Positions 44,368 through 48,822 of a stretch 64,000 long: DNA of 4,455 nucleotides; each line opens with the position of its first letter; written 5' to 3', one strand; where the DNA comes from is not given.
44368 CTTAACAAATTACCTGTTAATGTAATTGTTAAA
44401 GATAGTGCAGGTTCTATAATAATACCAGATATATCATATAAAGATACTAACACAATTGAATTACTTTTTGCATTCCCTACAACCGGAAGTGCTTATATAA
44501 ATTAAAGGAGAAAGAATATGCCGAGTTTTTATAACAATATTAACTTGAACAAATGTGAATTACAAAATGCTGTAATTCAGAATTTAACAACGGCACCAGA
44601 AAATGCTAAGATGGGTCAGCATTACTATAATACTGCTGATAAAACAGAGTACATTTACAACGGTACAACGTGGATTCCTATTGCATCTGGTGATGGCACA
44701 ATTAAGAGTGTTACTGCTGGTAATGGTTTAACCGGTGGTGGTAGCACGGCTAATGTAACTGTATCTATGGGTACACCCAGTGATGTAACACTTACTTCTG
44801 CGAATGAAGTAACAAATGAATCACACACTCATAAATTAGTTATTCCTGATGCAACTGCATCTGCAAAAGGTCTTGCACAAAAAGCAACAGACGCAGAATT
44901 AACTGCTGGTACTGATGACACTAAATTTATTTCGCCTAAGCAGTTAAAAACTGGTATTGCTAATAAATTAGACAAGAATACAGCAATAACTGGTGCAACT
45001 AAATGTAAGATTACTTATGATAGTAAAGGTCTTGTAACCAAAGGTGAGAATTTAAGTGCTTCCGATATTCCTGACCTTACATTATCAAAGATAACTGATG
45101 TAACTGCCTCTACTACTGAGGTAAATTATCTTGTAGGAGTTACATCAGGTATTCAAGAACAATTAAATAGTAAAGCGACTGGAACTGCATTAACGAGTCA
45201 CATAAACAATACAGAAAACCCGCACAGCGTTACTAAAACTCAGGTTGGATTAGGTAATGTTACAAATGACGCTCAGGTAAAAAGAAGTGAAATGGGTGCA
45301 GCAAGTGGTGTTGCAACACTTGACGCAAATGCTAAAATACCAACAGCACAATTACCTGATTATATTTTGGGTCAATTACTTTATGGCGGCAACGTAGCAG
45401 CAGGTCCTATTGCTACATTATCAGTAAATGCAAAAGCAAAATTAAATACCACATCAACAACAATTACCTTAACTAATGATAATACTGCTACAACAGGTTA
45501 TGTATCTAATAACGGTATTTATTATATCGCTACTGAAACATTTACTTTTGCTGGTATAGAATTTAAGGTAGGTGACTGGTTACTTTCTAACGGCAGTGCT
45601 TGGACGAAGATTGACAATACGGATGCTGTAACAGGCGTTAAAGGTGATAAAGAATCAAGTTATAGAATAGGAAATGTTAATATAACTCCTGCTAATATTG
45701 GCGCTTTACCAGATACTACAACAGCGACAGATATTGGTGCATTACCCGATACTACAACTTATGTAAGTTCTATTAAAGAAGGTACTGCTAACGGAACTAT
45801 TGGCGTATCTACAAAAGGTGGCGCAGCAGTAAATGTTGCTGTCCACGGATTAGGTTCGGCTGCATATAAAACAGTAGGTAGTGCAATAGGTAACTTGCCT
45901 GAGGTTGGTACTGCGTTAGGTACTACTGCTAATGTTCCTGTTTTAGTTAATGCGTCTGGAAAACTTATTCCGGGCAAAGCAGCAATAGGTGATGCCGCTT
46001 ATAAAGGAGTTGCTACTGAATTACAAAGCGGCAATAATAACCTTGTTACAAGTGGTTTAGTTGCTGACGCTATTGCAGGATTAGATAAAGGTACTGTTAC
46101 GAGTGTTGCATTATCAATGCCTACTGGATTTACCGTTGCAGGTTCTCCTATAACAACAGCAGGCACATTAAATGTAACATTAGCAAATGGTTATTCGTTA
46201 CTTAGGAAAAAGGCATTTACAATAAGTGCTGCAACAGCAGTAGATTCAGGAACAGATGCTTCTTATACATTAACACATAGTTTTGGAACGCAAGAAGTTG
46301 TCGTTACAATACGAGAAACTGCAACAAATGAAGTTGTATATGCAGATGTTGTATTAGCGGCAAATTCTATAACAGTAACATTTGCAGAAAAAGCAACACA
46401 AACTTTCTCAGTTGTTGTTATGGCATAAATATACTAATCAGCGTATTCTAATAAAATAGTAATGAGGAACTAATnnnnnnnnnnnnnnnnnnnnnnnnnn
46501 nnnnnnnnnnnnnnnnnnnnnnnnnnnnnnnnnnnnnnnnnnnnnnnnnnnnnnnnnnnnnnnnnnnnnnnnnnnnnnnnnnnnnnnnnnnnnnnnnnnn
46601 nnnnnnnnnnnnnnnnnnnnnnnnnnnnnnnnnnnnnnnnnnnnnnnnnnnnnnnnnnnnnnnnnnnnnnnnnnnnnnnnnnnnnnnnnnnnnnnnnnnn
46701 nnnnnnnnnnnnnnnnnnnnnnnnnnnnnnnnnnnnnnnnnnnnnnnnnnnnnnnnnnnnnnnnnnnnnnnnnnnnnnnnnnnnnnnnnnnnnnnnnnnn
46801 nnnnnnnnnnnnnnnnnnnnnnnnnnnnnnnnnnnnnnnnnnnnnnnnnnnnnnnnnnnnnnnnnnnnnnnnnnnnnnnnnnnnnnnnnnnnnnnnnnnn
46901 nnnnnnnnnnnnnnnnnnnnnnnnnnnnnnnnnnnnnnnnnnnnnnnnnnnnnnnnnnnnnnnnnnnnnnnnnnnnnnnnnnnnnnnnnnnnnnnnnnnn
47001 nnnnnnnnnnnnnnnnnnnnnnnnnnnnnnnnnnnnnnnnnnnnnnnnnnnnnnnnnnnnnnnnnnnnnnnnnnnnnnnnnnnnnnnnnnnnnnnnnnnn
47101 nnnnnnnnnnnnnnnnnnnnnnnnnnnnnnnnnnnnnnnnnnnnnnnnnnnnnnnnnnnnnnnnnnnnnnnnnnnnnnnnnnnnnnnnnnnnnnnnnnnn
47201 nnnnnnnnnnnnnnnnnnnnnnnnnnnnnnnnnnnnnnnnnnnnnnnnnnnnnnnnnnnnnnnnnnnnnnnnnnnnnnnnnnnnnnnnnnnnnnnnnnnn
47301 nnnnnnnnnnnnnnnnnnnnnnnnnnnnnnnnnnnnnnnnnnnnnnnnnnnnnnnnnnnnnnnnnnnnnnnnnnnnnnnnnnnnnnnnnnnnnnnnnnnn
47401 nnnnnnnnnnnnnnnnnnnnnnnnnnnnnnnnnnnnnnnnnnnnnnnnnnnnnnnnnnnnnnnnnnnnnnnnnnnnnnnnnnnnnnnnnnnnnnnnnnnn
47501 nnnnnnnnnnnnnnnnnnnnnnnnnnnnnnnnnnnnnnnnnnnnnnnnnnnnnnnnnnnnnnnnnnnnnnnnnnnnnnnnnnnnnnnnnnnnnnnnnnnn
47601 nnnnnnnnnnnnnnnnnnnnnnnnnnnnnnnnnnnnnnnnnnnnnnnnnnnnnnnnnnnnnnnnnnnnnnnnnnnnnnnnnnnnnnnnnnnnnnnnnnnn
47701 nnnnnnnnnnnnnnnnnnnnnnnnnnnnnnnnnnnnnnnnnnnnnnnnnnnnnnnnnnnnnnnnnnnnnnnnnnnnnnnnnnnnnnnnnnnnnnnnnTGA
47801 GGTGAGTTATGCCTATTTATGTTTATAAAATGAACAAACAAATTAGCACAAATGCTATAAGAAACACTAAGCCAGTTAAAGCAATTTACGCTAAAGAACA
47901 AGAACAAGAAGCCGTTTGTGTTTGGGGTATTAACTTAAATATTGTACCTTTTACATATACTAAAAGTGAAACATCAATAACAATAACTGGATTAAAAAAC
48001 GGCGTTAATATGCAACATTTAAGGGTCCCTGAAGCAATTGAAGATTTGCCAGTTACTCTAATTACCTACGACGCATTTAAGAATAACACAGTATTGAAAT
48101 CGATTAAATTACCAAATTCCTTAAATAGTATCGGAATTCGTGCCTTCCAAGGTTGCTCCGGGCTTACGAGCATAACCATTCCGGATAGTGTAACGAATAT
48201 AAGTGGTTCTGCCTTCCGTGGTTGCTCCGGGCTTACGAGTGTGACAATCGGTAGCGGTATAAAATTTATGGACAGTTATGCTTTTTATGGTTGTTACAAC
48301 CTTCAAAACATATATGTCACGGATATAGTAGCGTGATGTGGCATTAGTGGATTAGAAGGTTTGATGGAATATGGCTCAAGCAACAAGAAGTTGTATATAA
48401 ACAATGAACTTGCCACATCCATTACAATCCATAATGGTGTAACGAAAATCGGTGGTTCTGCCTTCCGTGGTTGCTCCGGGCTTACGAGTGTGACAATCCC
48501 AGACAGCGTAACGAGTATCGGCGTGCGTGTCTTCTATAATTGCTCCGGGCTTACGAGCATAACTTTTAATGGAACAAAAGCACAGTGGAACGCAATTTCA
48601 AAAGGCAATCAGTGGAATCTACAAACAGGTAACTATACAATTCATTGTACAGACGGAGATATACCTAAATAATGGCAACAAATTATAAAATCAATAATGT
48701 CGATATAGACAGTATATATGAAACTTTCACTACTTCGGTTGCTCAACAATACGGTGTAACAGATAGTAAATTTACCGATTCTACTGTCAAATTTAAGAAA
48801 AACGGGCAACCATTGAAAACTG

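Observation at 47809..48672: An LRR receptor-binding gene is split by a single in-frame TGA at an expected Trp, flanked by perfect in-frame direct repeats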

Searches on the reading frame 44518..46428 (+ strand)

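Call 9: search_protein_families(library=pfam, proteins=[window:44518-46428:+], max_evalue=0.01)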
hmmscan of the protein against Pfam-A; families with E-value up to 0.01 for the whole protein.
window:44518-46428:+ (636 aa): 0 families

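Call 21: search_protein_families(library=phrogs, proteins=[window:44518-46428:+], max_evalue=0.001)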
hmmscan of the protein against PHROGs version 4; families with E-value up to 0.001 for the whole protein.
window:44518-46428:+ (636 aa): 9 families
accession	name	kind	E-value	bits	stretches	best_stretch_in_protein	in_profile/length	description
phrog_8309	-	unknown function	1.6e-17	64.6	1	4-162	3-152/312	-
phrog_38707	-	unknown function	2.2e-14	54.1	1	4-115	3-114/675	-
phrog_25620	-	tail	2e-13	51.4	1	205-258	201-254/348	tail collar fiber protein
phrog_2163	-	head and packaging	5.5e-09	36.7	1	189-252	170-237/574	virion structural protein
phrog_13857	-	tail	1.4e-07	31.4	1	210-252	168-209/743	tail protein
phrog_34368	-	unknown function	2.9e-07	30.9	1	218-261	66-109/344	-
phrog_7389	-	tail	2.8e-06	27.2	1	147-224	373-446/732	tail fiber protein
phrog_2126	-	tail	1.7e-05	25.4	1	217-267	54-105/459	tail fiber protein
phrog_12754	-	unknown function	0.00012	22.1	1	223-259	32-68/579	-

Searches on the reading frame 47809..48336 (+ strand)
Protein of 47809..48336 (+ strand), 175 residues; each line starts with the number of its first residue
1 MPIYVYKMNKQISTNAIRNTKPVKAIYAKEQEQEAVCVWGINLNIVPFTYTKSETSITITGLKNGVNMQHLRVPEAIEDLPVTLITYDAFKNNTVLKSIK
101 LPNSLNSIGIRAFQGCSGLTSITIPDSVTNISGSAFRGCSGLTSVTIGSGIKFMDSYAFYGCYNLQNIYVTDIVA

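Call 15: find_encoding_contigs(protein=window:47809-48336:+, flank=10000, max_places=10)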
Protein window:47809-48336:+ (175 aa): 3 contigs read that carry it; 1 place shown.
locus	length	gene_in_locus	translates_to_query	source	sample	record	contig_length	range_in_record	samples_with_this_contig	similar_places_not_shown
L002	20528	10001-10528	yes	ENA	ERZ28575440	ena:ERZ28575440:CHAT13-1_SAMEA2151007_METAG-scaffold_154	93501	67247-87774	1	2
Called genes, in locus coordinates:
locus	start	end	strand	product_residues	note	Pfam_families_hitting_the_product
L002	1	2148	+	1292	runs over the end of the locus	-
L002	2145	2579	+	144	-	-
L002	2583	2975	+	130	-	-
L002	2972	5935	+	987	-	-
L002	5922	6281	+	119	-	-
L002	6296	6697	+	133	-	-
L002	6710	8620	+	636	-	-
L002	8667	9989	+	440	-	-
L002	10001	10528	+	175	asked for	PF13306:LRR_5, PF13855:LRR_8 (faint)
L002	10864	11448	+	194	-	-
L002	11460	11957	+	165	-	-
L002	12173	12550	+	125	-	-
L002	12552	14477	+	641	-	-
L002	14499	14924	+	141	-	-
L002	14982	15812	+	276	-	-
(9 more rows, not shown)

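Call 18: list_cluster_members(proteins=[P0001, window:47809-48336:+, P0027, window:48361-48672:+])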
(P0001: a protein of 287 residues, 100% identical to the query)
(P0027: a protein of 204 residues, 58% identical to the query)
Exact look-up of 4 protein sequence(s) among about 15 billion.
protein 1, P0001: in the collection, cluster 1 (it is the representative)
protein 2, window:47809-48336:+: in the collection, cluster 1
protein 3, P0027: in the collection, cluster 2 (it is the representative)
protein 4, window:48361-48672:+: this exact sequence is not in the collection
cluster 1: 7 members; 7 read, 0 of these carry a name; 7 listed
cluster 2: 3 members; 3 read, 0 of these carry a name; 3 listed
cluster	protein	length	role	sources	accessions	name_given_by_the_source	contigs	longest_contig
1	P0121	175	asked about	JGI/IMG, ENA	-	-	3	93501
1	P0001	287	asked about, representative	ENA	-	-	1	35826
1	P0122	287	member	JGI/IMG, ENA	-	-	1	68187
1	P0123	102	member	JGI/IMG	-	-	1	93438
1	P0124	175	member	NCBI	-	-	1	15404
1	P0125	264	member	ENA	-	-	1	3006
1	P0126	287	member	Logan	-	-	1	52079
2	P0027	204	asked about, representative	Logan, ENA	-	-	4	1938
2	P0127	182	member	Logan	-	-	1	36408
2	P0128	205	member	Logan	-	-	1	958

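Call 20: find_encoding_contigs(protein=P0124, flank=10000, max_places=10)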
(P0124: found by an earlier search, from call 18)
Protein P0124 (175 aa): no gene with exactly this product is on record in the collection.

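Call 21: search_protein_families(library=phrogs, proteins=[P0122], max_evalue=0.001)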
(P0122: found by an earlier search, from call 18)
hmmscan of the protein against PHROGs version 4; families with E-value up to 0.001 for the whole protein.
P0122 (287 aa): 2 families
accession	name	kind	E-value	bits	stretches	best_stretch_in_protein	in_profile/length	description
phrog_35892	-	unknown function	5.9e-31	108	2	69-176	74-181/1181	-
phrog_18805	-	unknown function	4.8e-28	99.2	3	211-281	363-439/457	-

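Call 24: find_encoding_contigs(protein=P0122, flank=10000, max_places=6)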
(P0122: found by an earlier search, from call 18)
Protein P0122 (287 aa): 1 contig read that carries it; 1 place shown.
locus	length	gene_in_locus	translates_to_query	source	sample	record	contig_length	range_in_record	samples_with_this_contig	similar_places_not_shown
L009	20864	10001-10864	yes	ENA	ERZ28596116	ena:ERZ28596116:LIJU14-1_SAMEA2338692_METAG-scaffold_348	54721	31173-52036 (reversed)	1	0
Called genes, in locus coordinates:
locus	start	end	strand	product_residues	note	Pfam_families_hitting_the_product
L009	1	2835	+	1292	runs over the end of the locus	-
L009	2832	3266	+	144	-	-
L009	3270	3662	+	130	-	-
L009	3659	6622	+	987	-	-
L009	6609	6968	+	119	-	-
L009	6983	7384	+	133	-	-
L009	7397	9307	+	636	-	-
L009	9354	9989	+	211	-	-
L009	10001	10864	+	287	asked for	PF13855:LRR_8 (faint), PF13306:LRR_5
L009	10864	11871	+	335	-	PF21722:Gly_rich_2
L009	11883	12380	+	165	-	-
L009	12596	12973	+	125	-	-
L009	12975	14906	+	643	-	-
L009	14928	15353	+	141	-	-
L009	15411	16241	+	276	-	-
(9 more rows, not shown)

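Call 52: find_related_loci(query=P0122, collection=genome_contigs, flank=5000)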
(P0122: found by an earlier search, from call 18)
Query P0122 (287 aa) in genome_contigs; peptide patterns used: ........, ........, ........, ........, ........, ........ (x = any residue, [..] = any of these).
159 stretches matched a pattern; 10 encode a relative of the query (tblastn E <= 1e-3); 10 distinct loci.
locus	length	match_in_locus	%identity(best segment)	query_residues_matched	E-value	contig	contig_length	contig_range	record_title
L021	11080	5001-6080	52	45-264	5e-57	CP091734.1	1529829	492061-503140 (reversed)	MAG: Clostridiales bacterium isolate nC29_bin.3.fa chromosome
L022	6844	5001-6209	33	58-287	2e-38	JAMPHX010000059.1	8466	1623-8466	MAG: Corallococcus sp. isolate NALB_7961_6 Scaffold_#59__SCF_059___8466_bp, whole genome shotgun sequence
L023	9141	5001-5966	41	55-271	3e-35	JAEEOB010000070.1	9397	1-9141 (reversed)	MAG: Bacteroidaceae bacterium isolate Tb.RUG.277 NODE_1400051_length_9397_cov_1.390291, whole genome shotgun sequence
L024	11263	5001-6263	39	39-252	2e-28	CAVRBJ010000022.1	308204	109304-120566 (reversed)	MAG: uncultured delta proteobacterium isolate MFD00032.bin.2.161 genome assembly, contig: contig_56440, whole genome sho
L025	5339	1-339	41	45-259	1e-25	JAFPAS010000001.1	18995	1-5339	MAG: Prevotella sp. isolate RGIG972 Dairy_cattle_Rectum-6__c2460, whole genome shotgun sequence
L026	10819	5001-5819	42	104-252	5e-25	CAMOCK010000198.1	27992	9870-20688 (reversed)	MAG: uncultured Bacteroidales bacterium isolate SRR873609_bin.150_metaWRAP_v1.3_MAG genome assembly, contig: ERZ1756109_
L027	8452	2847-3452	30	48-256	5e-22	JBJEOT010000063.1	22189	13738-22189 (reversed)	MAG: Ruminococcus sp. isolate PUUB52_bin.008 NODE_611_length_22189_cov_7.420033, whole genome shotgun sequence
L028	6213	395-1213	28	64-255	6e-19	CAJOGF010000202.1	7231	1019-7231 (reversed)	uncultured Bacteroidales bacterium isolate Red_deer_3_mag_163 genome assembly, contig: scaffold_47269, whole genome shot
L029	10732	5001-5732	29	82-251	1e-17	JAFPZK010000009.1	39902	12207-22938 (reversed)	MAG: Bacteroidales bacterium isolate RGIG1614 Goat_Abomasum.Co__c421537, whole genome shotgun sequence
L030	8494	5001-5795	35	89-253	9e-17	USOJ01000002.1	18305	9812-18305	uncultured Clostridiales bacterium isolate UMGS1915 genome assembly, contig: NODE_1397_length_18305_cov_2.806027, whole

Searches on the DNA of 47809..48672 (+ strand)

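Call 5: search_dna_similar(query=window:47809-48672:+, collection=phages, mode=distant)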
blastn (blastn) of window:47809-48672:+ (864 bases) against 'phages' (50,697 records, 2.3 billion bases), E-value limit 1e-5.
No match.

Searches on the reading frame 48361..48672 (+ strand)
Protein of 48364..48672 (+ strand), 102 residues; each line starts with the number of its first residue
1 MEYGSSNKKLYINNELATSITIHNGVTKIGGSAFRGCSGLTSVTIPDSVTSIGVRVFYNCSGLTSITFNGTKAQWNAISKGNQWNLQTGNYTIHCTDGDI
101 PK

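Call 21: search_protein_families(library=phrogs, proteins=[P0122], max_evalue=0.001)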
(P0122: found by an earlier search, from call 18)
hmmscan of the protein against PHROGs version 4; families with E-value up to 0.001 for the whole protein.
P0122 (287 aa): 2 families
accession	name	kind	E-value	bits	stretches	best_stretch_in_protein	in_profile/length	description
phrog_35892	-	unknown function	5.9e-31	108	2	69-176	74-181/1181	-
phrog_18805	-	unknown function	4.8e-28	99.2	3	211-281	363-439/457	-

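Call 50: find_encoding_contigs(protein=window:48364-48672:+, flank=2000, max_places=10)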
Protein window:48364-48672:+ (102 aa): no gene with exactly this product is on record in the collection.
